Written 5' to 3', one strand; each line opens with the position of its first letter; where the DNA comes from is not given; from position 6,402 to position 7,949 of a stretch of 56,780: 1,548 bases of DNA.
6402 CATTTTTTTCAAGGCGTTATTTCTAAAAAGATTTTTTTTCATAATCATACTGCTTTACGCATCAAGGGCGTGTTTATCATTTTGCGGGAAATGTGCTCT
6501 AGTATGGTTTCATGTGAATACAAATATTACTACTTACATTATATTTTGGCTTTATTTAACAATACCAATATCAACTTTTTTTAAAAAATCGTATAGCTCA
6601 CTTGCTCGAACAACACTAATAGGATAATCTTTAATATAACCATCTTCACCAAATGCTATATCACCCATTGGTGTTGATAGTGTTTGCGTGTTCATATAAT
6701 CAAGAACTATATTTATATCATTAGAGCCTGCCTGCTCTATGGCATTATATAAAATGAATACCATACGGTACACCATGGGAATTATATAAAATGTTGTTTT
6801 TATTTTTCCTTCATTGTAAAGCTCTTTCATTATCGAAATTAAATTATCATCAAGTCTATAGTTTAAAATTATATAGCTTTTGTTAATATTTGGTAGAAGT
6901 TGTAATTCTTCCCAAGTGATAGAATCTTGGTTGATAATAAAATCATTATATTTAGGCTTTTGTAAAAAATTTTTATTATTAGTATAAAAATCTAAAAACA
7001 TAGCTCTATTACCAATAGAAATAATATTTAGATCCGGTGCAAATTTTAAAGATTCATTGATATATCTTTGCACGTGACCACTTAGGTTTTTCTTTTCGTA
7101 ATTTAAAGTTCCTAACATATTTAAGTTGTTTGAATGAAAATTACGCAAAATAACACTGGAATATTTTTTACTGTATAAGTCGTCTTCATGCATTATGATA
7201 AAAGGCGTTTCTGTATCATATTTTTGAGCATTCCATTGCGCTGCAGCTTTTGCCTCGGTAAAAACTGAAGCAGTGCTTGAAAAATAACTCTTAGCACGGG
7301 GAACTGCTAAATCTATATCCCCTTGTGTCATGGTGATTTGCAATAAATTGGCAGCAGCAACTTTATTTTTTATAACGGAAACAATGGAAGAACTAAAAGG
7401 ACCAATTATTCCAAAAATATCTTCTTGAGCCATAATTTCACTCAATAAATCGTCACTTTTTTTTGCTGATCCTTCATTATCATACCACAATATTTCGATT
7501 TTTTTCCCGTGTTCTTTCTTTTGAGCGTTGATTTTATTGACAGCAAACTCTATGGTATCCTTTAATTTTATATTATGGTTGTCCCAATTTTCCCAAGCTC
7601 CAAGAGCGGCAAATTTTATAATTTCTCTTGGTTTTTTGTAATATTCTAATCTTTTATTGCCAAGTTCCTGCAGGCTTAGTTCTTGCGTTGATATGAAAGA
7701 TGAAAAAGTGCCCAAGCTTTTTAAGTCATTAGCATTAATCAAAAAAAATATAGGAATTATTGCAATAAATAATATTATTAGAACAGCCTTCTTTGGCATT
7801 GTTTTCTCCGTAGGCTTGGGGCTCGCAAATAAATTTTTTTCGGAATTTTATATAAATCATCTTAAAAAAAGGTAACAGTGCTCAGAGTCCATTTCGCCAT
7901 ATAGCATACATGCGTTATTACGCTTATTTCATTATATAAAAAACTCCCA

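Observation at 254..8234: Orphan double-glycine peptide locus: NHLM-type export triad plus a binding-protein-fold gene, with no maturase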

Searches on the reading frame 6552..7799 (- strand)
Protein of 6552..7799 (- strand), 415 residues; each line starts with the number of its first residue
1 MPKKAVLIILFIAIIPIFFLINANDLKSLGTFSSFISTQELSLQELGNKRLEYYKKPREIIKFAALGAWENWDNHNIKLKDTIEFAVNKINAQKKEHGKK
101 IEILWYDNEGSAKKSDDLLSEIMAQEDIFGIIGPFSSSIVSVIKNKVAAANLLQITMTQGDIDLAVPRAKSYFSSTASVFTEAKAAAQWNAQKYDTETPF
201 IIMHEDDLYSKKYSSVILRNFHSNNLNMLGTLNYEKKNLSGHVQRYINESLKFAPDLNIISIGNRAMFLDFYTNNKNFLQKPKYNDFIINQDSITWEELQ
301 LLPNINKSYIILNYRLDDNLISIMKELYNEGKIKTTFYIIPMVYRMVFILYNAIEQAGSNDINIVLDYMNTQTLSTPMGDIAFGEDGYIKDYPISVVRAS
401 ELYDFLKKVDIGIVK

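Call 3: search_protein_families(library=ncbifam, proteins=[window:6552-7799:-], max_evalue=0.01)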
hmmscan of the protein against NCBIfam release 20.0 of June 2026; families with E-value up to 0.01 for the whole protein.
window:6552-7799:- (415 aa): 3 families
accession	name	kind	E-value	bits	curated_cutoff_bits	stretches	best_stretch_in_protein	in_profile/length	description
NF011933.0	PRK15404.1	subfamily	6.5e-10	38.6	477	1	322-396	284-357/370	high-affinity branched-chain amino acid ABC transporter substrate-binding protein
TIGR03669.1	urea_ABC_arch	equivalog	6.9e-07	28.6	494.8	1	82-159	23-100/375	urea ABC transporter substrate-binding protein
TIGR03407.1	urea_ABC_UrtA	exception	1e-05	24.6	492.75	1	78-386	19-327/361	urea ABC transporter substrate-binding protein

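Call 4: search_protein_families(library=pfam, proteins=[window:6552-7799:-], max_evalue=0.01)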
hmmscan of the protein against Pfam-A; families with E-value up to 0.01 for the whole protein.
window:6552-7799:- (415 aa): 3 families
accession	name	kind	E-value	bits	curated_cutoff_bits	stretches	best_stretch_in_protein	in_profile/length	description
PF13458.12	Peripla_BP_6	-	4.9e-16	59.8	31.7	1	80-386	22-325/343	Periplasmic binding protein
PF13433.12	Peripla_BP_5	-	7.9e-09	35.5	27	1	78-385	19-322/363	Periplasmic binding protein domain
PF01094.35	ANF_receptor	-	3.7e-06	26.6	25.4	1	81-187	4-111/353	Receptor family ligand binding region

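Call 9: find_homologous_proteins(query=window:6552-7799:-, max_evalue=0.001)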
Query window:6552-7799:- (415 aa): 4 proteins with E <= 0.001 among 3795 candidates.
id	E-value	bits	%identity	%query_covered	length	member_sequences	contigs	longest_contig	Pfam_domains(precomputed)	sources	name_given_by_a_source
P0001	1.1e-212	724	79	100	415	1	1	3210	PF01094.35,PF13433.13,PF13458.13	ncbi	-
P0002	3.6e-207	706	77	100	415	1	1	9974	PF01094.35,PF13433.13,PF13458.13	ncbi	-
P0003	1.5e-164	566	64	100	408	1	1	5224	PF01094.35,PF13433.13,PF13458.13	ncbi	-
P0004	1.0e-123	432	47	96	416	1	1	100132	PF13433.13,PF13458.13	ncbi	-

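Call 10: find_encoding_contigs(protein=P0004, flank=10000, max_places=4)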
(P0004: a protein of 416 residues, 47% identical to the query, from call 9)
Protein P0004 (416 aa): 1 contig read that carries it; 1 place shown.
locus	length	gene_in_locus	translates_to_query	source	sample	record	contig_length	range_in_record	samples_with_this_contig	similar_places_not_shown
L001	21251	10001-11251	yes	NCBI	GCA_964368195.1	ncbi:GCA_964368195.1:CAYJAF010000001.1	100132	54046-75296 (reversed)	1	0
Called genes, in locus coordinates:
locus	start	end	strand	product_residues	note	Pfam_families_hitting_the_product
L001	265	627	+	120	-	-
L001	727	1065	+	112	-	-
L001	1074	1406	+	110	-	-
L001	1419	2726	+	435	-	PF04055:Radical_SAM, PF13353:Fer4_12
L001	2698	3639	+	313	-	PF00583:Acetyltransf_1 (faint), PF13508:Acetyltransf_7 (faint)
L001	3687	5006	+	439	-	-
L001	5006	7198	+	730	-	PF03412:Peptidase_C39, PF00664:ABC_membrane, PF00005:ABC_tran, PF02463:SMC_N (faint)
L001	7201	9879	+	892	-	PF02463:SMC_N (faint), PF00664:ABC_membrane, PF00005:ABC_tran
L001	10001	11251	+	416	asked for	PF13433:Peripla_BP_5 (faint), PF13458:Peripla_BP_6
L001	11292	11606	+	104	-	PF03992:ABM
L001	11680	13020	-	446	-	PF00919:UPF0004, PF04055:Radical_SAM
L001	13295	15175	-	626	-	PF00270:DEAD (weak), PF13307:Helicase_C_2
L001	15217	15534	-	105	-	PF02575:YbaB_DNA_bd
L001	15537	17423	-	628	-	PF05496:RuvB_N (faint), PF13177:DNA_pol3_delta2, PF13401:AAA_22 (weak), PF00004:AAA, PF22608:DNAX_ATPase_lid, PF12169:DNA_pol3_gamma3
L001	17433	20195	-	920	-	PF00133:tRNA-synt_1, PF09334:tRNA-synt_1g, PF01406:tRNA-synt_1e (faint), PF08264:Anticodon_1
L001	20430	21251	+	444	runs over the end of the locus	PF08668:HDOD (faint), PF01966:HD, PF13487:HD_5, PF01966:HD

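Call 11: find_encoding_contigs(protein=P0002, flank=10000, max_places=4)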
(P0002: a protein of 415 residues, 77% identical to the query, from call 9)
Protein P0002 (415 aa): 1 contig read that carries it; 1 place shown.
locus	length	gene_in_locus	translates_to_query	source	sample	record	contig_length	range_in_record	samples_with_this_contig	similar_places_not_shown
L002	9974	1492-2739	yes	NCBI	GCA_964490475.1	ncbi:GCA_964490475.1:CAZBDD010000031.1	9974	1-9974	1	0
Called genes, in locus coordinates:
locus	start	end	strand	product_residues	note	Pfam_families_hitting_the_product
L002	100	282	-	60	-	-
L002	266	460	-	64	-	-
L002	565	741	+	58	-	-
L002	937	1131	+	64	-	-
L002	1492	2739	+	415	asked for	PF01094:ANF_receptor (weak), PF13433:Peripla_BP_5, PF13458:Peripla_BP_6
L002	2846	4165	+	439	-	PF00364:Biotin_lipoyl (faint)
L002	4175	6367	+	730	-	PF03412:Peptidase_C39, PF00664:ABC_membrane, PF00005:ABC_tran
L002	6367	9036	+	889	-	PF00664:ABC_membrane, PF00005:ABC_tran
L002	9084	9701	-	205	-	PF01810:LysE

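Call 12: find_encoding_contigs(protein=P0003, flank=10000, max_places=4)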
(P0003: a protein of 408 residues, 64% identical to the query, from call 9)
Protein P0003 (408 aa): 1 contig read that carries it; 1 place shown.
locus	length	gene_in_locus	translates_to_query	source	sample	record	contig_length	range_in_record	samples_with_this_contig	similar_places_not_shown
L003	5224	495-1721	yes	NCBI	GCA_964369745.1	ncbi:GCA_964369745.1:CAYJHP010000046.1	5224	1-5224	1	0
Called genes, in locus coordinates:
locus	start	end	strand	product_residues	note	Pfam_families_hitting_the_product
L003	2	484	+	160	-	?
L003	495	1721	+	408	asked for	PF13433:Peripla_BP_5 (weak), PF13458:Peripla_BP_6, PF01094:ANF_receptor (faint)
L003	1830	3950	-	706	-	PF02743:dCache_1, PF22673:MCP-like_PDC_1, PF00672:HAMP (faint), PF00015:MCPsignal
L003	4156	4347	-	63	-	-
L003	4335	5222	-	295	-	?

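Call 13: find_encoding_contigs(protein=P0001, flank=10000, max_places=4)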
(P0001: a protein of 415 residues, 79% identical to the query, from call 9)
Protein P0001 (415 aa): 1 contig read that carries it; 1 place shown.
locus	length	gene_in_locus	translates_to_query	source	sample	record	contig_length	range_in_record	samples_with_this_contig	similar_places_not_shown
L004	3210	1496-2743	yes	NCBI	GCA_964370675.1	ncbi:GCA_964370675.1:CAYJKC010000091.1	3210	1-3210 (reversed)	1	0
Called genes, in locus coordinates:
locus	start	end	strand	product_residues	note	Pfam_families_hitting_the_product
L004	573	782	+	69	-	-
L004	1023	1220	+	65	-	-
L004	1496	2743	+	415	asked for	PF01094:ANF_receptor (faint), PF13433:Peripla_BP_5 (faint), PF13458:Peripla_BP_6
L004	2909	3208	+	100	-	?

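Call 19: find_related_loci(query=A1, collection=genome_contigs, flank=10000)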
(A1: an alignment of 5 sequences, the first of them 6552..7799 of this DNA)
Query A1 (415 aa) in genome_contigs; peptide patterns used: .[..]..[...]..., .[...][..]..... (x = any residue, [..] = any of these).
165 stretches matched a pattern; 5 encode a relative of the query (tblastn E <= 1e-3); 5 distinct loci.
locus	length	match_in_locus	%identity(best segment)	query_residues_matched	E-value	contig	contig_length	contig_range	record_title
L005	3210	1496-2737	79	1-414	0e+0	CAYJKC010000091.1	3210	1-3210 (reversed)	MAG TPA_asm: uncultured Desulfovibrionaceae bacterium isolate ERP123703_co3_103 genome assembly, contig: NODE_30722_leng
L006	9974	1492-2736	77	1-415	0e+0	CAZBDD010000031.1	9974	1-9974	MAG TPA_asm: uncultured Desulfovibrionaceae bacterium isolate ERP123703_co3_199 genome assembly, contig: NODE_8269_lengt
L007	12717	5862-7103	60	1-415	3e-170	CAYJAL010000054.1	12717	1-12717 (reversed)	MAG TPA_asm: uncultured Desulfovibrionaceae bacterium isolate ERP123703_co1_189 genome assembly, contig: NODE_5210_lengt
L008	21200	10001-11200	47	16-415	3e-128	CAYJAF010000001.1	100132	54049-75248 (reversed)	MAG TPA_asm: uncultured Thermodesulfobacteriota bacterium isolate ERP123703_co1_224 genome assembly, contig: NODE_147_le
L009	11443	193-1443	66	1-415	8e-106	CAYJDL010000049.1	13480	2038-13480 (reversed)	MAG TPA_asm: uncultured Desulfovibrionaceae bacterium isolate ERP123703_co1_130 genome assembly, contig: NODE_4825_lengt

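Call 26: search_protein_families(library=ncbifam, proteins=[L001:265-627:+, L001:727-1065:+, L001:1074-1406:+, L001:1419-2726:+, L001:2698-3639:+, L001:11292-11606:+, L002:937-1131:+, L009:1765-1959:+, L007:7157-8629:-], max_evalue=0.01)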
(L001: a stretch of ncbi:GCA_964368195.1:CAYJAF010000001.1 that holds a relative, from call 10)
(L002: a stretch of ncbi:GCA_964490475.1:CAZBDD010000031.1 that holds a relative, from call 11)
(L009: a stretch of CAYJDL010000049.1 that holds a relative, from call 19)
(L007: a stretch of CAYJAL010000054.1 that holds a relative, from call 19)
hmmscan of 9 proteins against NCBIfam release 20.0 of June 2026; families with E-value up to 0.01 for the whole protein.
L001:265-627:+ (120 aa): 3 families
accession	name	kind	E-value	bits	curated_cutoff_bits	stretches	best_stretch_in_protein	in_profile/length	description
TIGR03793.1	leader_NHLP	domain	3.3e-12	46.1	50.9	1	17-86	10-77/77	NHLP leader peptide family RiPP precursor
NF038399.1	NH_RiPP_Os17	domain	0.0004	20.4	40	1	19-47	9-41/63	Os1348 family NHLP clan protein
NF033431.1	cinnamycin_RiPP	subfamily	0.0035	18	35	1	18-47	6-36/81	cinnamycin family lantibiotic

L001:727-1065:+ (112 aa): 2 families
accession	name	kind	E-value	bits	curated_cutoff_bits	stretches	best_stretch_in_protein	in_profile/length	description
TIGR03793.1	leader_NHLP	domain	2.4e-08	33.7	50.9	1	11-86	4-77/77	NHLP leader peptide family RiPP precursor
NF038399.1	NH_RiPP_Os17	domain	0.00049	20.1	40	1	18-40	8-30/63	Os1348 family NHLP clan protein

L001:1074-1406:+ (110 aa): 1 family
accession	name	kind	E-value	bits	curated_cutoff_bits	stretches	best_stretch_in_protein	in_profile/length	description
TIGR03793.1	leader_NHLP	domain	6.7e-08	32.3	50.9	1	18-86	11-77/77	NHLP leader peptide family RiPP precursor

L001:1419-2726:+ (435 aa): 76 families (the best 25 are shown)
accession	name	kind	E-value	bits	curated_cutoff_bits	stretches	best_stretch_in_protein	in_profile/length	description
TIGR04463.1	rSAM_vs_C_rich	equivalog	3.8e-61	207.2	525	1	12-425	7-426/438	TIGR04463 family radical SAM/SPASM RiPP maturase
TIGR04334.1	rSAM_Clo7bot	equivalog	1.2e-60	205.4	600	1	5-431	3-437/440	radical SAM/SPASM domain Clo7bot peptide maturase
NF038107.1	rSAM_NF038107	equivalog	6.7e-55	186.6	600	1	1-425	1-433/444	Cys-every-fifth radical SAM/SPASM peptide maturase CefB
NF052473.1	rSAM_FlmE_OhkG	exception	7.4e-45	153.5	500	1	11-432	12-460/481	FlmE/OhkG family radical SAM/SPASM peptide maturase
TIGR04280.1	geopep_mat_rSAM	hypoth_equivalog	3.3e-40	138.4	400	2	64-231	58-229/428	geopeptide radical SAM maturase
NF047865.1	rSAM_PapB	equivalog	7.3e-33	114.2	340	1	93-396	4-317/330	PapB family radical SAM/SPASM ranthipeptide maturase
TIGR03906.1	quino_hemo_SAM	equivalog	2.5e-28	99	453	2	84-264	88-272/467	quinohemoprotein amine dehydrogenase maturation protein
NF041298.1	rSAM_mat_DynA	equivalog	1.6e-25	89.9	450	2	96-265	5-177/356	dynobactin maturation radical SAM/SPASM protein DynA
TIGR04064.1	rSAM_nif11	equivalog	2.5e-23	82.5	518.7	2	84-235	70-227/459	nif11-like peptide radical SAM maturase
TIGR03974.1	rSAM_six_Cys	equivalog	1.3e-22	80.3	425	1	71-270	78-282/451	thioether cross-link-forming SCIFF peptide maturase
TIGR04068.1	rSAM_ocin_clost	equivalog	1.7e-22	80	500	1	9-265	3-265/462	Cys-rich peptide radical SAM maturase CcpM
TIGR04083.1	rSAM_pep_methan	hypoth_equivalog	5e-20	71.7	300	1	95-402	3-317/376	TIGR04083 family peptide-modifying radical SAM enzyme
TIGR03942.1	sulfatase_rSAM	equivalog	1.4e-18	67.1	349.45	2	99-265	8-179/363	anaerobic sulfatase maturase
TIGR03978.1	rSAM_paired_1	equivalog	7.4e-18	64.5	370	1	61-242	50-237/466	His-Xaa-Ser system radical SAM maturase HxsB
NF040492.1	not_ScfB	exception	1.1e-17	64.1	855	1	65-396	74-416/450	ScfB-related radical SAM/SPASM orphan maturase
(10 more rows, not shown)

L001:2698-3639:+ (313 aa): 1 family
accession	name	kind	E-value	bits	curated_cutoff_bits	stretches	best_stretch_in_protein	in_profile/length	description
TIGR01575.1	rimI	equivalog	0.00012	22.3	86.4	1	43-124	32-110/132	ribosomal protein S18-alanine N-acetyltransferase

L001:11292-11606:+ (104 aa): 0 families

L002:937-1131:+ (64 aa): 0 families

L009:1765-1959:+ (64 aa): 0 families

L007:7157-8629:- (490 aa): 1 family
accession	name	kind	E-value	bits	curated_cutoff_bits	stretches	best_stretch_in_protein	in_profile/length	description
NF046115.1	Ca_rpt_SMc04171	equivalog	2.6e-05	23.6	625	1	207-447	247-470/574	SMc04171 family calcium-binding repeat protein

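Call 32: search_solved_structures(query=A1, max_evalue=0.01)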
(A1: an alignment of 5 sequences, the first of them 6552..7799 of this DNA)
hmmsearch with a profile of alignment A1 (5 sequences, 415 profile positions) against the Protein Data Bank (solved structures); distinct sequences matched with E-value up to 0.01: 1.
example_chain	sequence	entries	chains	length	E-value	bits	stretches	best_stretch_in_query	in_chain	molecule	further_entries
4gnr_A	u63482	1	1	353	0.0011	21.6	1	83-159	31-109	ABC transporter substrate-binding protein-branched chain amino acid transport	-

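Call 36: predict_structure(alignment_id=A1)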
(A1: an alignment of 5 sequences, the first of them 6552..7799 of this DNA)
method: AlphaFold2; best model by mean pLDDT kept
length: 415 residues; sequences in the alignment: 5
mean_pLDDT: 42.9   pTM: 0.23
mean pLDDT of the five models: 42.9, 40.0, 38.8, 38.2, 33.6
residues with pLDDT >= 90: 0; 70-90: 18; 50-70: 89; < 50: 308
segments of 3 or more residues with pLDDT < 50: 20-78, 98-245, 256-294, 307-322, 324-328, 332-345, 377-379, 391-398, 409-415
pLDDT, mean of each block of 10 residues (from residue 1): 62 56 36 26 33 39 38 45 53 51 43 33 29 24 27 22 23 28 41 40 39 42 44 35 49 47 40 44 40 49 51 42 49 43 45 68 74 61 62 45 50 30
secondary structure, 60 per line:
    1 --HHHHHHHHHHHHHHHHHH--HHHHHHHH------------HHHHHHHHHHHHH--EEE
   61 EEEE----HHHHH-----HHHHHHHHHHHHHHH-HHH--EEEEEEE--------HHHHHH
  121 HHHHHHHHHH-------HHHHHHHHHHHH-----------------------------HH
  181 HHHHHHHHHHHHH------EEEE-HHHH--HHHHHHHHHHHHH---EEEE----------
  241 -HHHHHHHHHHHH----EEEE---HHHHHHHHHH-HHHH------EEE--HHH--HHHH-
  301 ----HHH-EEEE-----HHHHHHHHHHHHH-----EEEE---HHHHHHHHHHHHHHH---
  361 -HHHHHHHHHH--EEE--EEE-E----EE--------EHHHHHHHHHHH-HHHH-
elements in order: H3-20 H23-30 H43-55 E58-64 H69-73 H79-93 E100-106 H115-130 H138-149 H179-193 E200-203 H205-208 H211-223 E227-230 H242-253 E258-261 H265-274 H276-279 E286-288 H296-299 E309-312 H318-330 E336-339 H343-357 H362-371 E374-376 E379-381 H399-409 H411-414

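Call 39: find_related_loci(query=A1, collection=metagenome_contigs, flank=10000)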
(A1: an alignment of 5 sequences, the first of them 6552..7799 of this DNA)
Query A1 (415 aa) in metagenome_contigs; peptide patterns used: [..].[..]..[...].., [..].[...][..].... (x = any residue, [..] = any of these).
591 stretches matched a pattern, but none encodes a relative of the query by tblastn (E <= 1e-3).

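Call 71: search_dna_similar(query=window:6552-7799:-, collection=plasmids, mode=protein, max_evalue=0.00001, max_rows=15)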
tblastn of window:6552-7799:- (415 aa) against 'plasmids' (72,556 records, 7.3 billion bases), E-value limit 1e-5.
No match.

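Call 85: search_protein_representatives(alignment_id=A1)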
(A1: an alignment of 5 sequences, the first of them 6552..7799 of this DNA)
Query: 5 sequences, 415 profile positions. Proteins with E-value up to 0.001 (for the whole library): 123; up to 1e-10: 14; up to 1e-30: 6. The best 123 are listed.
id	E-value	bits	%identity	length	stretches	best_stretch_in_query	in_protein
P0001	5.6e-235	796.6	-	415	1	1-415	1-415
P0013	7.2e-95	335.2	-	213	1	203-415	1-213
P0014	7.6e-63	229.7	-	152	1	43-192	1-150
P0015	3.0e-45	171.7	-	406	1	3-406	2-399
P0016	1.1e-36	143.5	-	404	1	2-403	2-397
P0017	2.6e-33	132.4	-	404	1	37-409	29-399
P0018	1.4e-25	106.9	-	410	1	8-398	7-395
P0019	2.7e-21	92.8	-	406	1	12-403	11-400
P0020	1.9e-20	90.0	-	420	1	1-410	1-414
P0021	5.5e-19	85.2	-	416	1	8-404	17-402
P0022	1.4e-17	80.6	-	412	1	5-408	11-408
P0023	4.3e-13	65.8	-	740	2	78-385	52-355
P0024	6.3e-13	65.2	-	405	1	29-395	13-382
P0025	1.9e-12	63.6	-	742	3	85-235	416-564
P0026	3.4e-10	56.2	-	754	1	77-394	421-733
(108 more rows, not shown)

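Call 86: find_encoding_contigs(protein=P0015, flank=10000, max_places=3)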
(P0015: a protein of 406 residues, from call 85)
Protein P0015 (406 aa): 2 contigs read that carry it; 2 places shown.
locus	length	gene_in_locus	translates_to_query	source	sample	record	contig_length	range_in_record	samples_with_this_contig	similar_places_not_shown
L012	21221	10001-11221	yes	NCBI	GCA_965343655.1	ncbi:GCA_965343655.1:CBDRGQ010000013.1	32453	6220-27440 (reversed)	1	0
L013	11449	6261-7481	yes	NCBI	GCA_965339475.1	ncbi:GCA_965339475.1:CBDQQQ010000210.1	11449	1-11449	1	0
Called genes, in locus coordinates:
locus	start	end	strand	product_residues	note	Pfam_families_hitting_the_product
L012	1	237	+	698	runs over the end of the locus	PF04760:IF2_N, PF00009:GTP_EFTU, PF01926:MMR_HSR1, PF22042:EF-G_D2, PF11987:IF-2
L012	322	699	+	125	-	PF02033:RBFA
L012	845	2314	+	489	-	PF02554:CstA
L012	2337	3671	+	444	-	PF07690:MFS_1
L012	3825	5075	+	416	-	PF00364:Biotin_lipoyl (faint)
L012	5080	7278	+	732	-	PF03412:Peptidase_C39, PF00664:ABC_membrane, PF00005:ABC_tran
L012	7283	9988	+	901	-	PF00664:ABC_membrane, PF00005:ABC_tran, PF02463:SMC_N (faint)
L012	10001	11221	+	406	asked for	PF13458:Peripla_BP_6, PF13433:Peripla_BP_5 (weak)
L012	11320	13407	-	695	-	PF13089:PP_kinase_N, PF02503:PP_kinase, PF17941:PP_kinase_C_1, PF13091:PLDc_2 (weak), PF13090:PP_kinase_C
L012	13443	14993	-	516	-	PF02541:Ppx-GppA (weak), PF21447:Ppx-GppA_III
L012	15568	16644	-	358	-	PF01757:Acyl_transf_3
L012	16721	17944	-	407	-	-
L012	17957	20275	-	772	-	PF13428:TPR_14 (faint)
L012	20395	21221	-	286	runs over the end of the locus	PF00557:Peptidase_M24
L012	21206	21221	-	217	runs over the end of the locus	PF00406:ADK, PF13207:AAA_17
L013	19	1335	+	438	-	-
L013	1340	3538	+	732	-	PF03412:Peptidase_C39, PF00664:ABC_membrane, PF00005:ABC_tran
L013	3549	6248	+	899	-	PF00664:ABC_membrane, PF00005:ABC_tran, PF02463:SMC_N (faint)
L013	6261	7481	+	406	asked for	PF13458:Peripla_BP_6, PF13433:Peripla_BP_5 (weak)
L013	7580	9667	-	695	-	PF13089:PP_kinase_N, PF02503:PP_kinase, PF17941:PP_kinase_C_1, PF13091:PLDc_2 (weak), PF13090:PP_kinase_C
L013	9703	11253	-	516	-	PF02541:Ppx-GppA (weak), PF21447:Ppx-GppA_III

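Call 88: find_encoding_contigs(protein=P0016, flank=10000, max_places=2)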
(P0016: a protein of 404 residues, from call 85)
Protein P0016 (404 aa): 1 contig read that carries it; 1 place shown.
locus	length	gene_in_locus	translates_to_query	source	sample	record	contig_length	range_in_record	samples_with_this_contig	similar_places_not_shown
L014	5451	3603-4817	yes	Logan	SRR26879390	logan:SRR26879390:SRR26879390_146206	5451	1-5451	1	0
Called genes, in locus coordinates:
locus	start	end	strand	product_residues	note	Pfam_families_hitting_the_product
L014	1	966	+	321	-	?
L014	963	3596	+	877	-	PF00664:ABC_membrane, PF02463:SMC_N (weak), PF03193:RsgA_GTPase (weak), PF00005:ABC_tran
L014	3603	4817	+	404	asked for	PF13433:Peripla_BP_5 (weak), PF13458:Peripla_BP_6, PF01094:ANF_receptor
